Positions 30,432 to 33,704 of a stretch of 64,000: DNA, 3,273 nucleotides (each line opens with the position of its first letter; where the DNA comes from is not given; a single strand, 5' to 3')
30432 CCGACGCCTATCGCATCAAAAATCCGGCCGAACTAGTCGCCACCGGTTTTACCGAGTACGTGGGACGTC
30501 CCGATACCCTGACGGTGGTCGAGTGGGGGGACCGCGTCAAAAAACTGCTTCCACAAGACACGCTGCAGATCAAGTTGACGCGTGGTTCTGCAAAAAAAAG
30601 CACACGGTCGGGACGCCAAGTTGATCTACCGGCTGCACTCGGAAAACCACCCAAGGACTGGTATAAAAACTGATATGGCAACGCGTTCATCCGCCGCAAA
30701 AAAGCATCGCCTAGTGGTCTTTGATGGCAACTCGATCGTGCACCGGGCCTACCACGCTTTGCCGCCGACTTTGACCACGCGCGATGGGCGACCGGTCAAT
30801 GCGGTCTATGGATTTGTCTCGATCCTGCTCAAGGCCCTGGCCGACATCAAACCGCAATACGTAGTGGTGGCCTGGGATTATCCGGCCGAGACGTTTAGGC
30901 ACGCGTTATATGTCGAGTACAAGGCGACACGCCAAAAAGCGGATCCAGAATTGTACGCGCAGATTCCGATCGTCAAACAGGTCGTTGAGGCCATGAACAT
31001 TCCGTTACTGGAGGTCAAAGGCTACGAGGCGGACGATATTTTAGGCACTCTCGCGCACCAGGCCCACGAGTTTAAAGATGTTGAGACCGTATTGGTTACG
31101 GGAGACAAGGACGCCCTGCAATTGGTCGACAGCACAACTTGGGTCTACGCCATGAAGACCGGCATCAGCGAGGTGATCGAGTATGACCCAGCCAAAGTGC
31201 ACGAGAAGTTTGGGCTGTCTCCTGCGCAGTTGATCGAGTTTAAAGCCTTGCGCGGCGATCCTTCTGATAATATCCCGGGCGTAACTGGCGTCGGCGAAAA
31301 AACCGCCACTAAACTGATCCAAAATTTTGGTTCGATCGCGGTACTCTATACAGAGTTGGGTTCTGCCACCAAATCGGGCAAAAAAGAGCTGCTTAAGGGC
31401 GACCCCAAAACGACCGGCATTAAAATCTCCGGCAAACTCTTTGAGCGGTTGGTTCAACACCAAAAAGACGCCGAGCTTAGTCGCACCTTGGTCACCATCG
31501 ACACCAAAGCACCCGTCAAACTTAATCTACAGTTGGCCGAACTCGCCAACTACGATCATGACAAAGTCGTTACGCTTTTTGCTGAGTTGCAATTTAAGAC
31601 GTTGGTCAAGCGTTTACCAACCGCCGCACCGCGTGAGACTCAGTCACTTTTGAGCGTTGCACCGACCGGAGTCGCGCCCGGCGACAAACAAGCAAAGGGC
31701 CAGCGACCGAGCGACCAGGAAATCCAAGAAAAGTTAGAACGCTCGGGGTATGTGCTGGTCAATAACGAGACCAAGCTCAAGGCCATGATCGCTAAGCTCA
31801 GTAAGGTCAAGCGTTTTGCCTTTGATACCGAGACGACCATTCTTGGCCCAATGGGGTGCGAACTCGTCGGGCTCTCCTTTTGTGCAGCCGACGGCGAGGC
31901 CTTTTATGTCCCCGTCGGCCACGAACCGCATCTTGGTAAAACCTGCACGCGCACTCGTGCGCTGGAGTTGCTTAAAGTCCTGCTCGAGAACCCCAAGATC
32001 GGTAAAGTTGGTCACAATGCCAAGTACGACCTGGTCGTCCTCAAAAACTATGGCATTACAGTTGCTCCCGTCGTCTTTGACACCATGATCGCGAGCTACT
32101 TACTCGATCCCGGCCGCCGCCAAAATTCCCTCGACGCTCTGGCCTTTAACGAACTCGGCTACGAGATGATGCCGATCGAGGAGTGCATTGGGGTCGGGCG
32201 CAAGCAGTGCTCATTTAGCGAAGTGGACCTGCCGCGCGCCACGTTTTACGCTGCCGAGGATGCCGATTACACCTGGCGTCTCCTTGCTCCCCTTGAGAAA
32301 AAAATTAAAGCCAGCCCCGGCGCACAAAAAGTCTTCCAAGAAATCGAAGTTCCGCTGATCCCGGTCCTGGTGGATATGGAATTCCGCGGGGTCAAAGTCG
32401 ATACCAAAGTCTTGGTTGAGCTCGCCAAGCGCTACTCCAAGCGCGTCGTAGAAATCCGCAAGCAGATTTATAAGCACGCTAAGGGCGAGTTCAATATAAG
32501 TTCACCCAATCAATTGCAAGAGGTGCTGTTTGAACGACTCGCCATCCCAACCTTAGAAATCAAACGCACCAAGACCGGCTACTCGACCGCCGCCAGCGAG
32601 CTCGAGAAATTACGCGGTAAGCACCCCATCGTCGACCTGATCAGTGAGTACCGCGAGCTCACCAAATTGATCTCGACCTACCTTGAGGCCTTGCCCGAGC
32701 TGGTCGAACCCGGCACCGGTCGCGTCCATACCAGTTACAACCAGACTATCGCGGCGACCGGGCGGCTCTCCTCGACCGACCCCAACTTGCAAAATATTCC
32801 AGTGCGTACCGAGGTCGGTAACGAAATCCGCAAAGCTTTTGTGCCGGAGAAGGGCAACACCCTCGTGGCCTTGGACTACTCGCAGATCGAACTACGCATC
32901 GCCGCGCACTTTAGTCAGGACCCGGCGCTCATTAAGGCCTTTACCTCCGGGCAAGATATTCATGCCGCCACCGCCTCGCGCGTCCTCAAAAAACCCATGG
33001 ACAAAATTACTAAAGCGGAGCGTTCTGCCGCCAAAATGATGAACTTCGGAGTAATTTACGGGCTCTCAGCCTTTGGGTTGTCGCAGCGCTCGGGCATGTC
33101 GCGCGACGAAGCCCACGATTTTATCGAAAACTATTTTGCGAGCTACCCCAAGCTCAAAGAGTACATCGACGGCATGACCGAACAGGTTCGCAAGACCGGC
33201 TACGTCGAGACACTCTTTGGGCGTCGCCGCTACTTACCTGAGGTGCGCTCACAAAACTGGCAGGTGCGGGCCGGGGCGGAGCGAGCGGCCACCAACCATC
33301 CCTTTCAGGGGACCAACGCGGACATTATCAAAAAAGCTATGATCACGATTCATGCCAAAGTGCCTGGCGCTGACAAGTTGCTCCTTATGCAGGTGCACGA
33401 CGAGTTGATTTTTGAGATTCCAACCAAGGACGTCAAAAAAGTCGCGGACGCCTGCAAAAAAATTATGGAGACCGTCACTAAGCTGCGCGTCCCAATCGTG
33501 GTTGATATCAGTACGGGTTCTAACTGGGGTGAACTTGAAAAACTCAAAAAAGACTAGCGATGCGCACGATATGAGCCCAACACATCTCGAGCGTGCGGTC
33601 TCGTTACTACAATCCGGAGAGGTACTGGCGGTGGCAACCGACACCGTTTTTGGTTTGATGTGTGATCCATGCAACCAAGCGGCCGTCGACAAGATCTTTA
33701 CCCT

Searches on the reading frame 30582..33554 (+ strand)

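Call 46: search_protein_families(library=pfam, proteins=[window:30582-33554:+], max_evalue=0.0001)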
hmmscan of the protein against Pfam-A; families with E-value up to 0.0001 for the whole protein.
window:30582-33554:+ (991 aa): 5 families
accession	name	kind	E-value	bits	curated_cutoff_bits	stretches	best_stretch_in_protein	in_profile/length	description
PF00476.26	DNA_pol_A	-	1.2e-154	515.4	34.3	1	609-984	2-381/381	DNA polymerase family A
PF02739.22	5_3_exonuc_N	-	3.5e-57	193.1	34.3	1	44-211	2-164/164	5'-3' exonuclease, N-terminal resolvase-like domain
PF01612.26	DNA_pol_A_exo1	-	1.5e-29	103.4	23.6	1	390-575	1-172/173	3'-5' exonuclease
PF01367.25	5_3_exonuc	-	6.4e-26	91.1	40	1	213-325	2-95/97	5'-3' exonuclease, C-terminal SAM fold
PF22619.2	DNA_polI_exo1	-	4.6e-11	43.1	27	1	463-534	39-109/140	DNA polymerase I, ribonuclease H-like domain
